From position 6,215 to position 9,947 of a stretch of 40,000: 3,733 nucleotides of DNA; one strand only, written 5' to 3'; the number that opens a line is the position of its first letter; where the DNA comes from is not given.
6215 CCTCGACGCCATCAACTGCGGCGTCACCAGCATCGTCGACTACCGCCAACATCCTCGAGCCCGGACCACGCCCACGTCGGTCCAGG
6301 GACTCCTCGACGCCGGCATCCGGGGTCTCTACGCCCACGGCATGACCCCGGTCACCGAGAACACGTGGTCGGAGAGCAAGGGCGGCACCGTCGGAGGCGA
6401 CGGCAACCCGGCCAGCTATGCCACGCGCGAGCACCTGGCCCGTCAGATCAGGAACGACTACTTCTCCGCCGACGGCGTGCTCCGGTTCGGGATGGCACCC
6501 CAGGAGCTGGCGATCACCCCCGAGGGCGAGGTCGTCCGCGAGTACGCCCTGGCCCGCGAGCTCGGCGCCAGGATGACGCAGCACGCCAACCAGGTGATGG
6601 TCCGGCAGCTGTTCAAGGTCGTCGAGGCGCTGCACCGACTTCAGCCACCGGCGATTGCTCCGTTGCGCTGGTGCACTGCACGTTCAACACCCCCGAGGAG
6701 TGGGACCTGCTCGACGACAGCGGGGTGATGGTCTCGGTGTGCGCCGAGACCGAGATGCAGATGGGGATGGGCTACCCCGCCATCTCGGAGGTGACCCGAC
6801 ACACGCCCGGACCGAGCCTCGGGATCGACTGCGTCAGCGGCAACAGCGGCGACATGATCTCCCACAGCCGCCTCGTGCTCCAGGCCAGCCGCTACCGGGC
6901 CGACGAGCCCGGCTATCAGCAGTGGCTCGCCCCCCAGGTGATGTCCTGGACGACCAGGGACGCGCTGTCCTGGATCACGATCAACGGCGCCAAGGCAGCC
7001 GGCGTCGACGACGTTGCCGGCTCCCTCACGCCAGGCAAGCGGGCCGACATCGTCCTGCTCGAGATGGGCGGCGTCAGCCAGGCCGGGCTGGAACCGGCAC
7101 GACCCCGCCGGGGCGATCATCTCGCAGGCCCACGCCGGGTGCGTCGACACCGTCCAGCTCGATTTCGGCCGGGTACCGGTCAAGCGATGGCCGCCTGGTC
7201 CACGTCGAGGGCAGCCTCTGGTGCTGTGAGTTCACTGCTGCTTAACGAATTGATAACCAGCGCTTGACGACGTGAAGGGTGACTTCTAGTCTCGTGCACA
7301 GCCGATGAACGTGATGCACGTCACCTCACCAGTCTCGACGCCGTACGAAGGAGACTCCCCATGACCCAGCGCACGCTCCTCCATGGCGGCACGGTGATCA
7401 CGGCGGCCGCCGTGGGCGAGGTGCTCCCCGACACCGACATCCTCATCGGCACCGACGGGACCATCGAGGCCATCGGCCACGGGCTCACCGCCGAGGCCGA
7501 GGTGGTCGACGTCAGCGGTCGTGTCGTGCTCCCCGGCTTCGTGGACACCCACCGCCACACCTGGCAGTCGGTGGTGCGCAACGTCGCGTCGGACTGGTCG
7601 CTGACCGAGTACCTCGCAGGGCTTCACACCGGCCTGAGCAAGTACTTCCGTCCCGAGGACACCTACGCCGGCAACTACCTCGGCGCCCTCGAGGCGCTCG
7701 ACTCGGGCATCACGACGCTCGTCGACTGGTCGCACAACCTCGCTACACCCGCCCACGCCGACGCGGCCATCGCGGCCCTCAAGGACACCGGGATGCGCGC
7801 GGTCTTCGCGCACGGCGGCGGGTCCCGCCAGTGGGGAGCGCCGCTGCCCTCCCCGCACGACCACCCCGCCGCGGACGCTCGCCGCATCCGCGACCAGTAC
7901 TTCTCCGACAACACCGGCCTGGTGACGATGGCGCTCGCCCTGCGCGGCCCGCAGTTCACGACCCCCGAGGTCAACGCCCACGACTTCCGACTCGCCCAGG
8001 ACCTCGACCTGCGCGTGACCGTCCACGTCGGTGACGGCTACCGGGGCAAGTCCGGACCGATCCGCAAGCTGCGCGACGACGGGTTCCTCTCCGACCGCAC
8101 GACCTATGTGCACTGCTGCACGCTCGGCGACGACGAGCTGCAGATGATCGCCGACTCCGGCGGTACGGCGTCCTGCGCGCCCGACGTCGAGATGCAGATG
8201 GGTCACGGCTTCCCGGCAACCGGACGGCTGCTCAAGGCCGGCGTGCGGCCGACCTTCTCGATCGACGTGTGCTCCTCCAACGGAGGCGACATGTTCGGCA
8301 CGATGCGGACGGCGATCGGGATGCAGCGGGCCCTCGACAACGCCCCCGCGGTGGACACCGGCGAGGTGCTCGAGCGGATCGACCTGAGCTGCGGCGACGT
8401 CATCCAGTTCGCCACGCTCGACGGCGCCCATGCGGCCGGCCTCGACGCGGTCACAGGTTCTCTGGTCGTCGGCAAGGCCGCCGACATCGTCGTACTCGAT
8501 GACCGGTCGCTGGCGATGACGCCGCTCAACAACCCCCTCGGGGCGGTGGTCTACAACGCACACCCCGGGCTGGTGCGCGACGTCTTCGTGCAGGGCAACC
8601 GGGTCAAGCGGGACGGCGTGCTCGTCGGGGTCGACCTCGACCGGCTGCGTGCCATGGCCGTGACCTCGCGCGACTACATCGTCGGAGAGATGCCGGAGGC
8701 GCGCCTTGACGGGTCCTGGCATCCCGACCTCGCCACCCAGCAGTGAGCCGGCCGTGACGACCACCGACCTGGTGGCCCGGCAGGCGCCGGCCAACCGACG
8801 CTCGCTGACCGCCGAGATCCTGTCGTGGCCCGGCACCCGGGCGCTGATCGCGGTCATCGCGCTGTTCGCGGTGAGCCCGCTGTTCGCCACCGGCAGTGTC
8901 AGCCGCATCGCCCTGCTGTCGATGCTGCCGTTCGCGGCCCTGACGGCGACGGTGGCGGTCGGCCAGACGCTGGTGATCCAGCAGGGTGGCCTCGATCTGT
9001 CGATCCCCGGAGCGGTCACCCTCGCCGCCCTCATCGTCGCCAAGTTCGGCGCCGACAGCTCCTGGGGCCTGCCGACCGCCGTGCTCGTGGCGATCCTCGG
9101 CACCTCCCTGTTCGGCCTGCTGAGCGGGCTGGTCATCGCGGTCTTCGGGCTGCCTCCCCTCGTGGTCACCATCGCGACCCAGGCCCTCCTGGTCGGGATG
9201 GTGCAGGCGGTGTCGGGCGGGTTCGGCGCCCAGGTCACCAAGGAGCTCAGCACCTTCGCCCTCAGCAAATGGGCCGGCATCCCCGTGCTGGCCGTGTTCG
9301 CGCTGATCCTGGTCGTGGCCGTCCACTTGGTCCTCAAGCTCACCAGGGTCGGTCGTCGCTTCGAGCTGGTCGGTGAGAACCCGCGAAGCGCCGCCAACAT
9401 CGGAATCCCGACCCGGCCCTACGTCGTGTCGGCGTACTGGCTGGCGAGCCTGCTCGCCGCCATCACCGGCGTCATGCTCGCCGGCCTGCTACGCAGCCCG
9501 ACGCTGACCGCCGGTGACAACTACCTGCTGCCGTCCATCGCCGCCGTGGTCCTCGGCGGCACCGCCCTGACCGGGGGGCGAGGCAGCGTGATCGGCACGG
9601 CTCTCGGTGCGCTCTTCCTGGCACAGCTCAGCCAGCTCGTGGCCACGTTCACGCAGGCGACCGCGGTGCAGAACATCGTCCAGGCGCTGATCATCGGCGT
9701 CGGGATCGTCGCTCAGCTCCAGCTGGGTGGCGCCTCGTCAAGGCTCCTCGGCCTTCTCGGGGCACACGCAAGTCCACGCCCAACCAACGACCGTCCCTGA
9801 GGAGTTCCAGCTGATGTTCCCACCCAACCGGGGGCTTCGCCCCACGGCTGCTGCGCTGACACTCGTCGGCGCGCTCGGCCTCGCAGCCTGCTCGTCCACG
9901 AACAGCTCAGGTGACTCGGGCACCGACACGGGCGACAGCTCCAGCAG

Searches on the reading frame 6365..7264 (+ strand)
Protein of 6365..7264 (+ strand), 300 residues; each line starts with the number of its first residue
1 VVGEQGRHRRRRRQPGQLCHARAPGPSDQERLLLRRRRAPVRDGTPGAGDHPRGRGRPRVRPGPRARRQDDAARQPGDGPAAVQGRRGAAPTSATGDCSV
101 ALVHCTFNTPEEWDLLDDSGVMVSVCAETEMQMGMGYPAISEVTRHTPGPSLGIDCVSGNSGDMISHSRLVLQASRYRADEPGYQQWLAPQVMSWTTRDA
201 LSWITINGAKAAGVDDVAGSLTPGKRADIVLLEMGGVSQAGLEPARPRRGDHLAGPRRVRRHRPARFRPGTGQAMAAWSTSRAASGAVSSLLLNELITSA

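Call 91: search_protein_families(library=pfam, proteins=[window:6365-7264:+], max_evalue=0.001)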
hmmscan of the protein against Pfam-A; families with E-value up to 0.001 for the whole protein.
window:6365-7264:+ (300 aa): 2 families
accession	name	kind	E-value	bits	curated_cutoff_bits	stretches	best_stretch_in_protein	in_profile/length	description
PF01979.26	Amidohydro_1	-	3.5e-16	59.8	25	1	95-233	188-319/345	Amidohydrolase family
PF07969.17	Amidohydro_3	-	1.4e-05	25.2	29.7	1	196-233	408-445/472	Amidohydrolase family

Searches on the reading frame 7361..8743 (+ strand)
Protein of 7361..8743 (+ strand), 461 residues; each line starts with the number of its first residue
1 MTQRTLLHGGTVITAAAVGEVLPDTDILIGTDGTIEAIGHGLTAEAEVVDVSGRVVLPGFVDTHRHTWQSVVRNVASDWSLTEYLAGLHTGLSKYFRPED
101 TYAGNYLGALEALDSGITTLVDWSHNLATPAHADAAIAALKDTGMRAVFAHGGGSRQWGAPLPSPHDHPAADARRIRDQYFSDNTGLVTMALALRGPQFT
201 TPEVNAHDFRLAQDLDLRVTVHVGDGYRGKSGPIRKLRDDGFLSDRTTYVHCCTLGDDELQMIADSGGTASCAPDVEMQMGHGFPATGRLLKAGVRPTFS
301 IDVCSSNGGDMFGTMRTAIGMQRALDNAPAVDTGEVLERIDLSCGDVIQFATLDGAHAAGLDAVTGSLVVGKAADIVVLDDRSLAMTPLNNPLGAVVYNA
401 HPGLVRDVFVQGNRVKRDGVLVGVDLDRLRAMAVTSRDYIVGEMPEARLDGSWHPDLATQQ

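Call 63: search_protein_families(library=pfam, proteins=[window:7361-8743:+], max_evalue=0.0001)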
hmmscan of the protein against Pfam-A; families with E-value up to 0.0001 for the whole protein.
window:7361-8743:+ (461 aa): 2 families
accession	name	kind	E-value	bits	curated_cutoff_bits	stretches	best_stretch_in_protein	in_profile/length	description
PF01979.26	Amidohydro_1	-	1e-35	124.1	25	1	55-415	1-345/345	Amidohydrolase family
PF07969.17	Amidohydro_3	-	4e-20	73.2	29.7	1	102-389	157-454/472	Amidohydrolase family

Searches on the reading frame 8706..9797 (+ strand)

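Call 63: search_protein_families(library=pfam, proteins=[window:8706-9797:+], max_evalue=0.0001)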
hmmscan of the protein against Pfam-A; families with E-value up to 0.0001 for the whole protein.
window:8706-9797:+ (364 aa): 1 family
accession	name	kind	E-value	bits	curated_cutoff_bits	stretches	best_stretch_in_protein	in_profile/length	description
PF02653.21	BPD_transp_2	-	2.1e-31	109.5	26.8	1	71-330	3-265/269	Branched-chain amino acid transport system / permease component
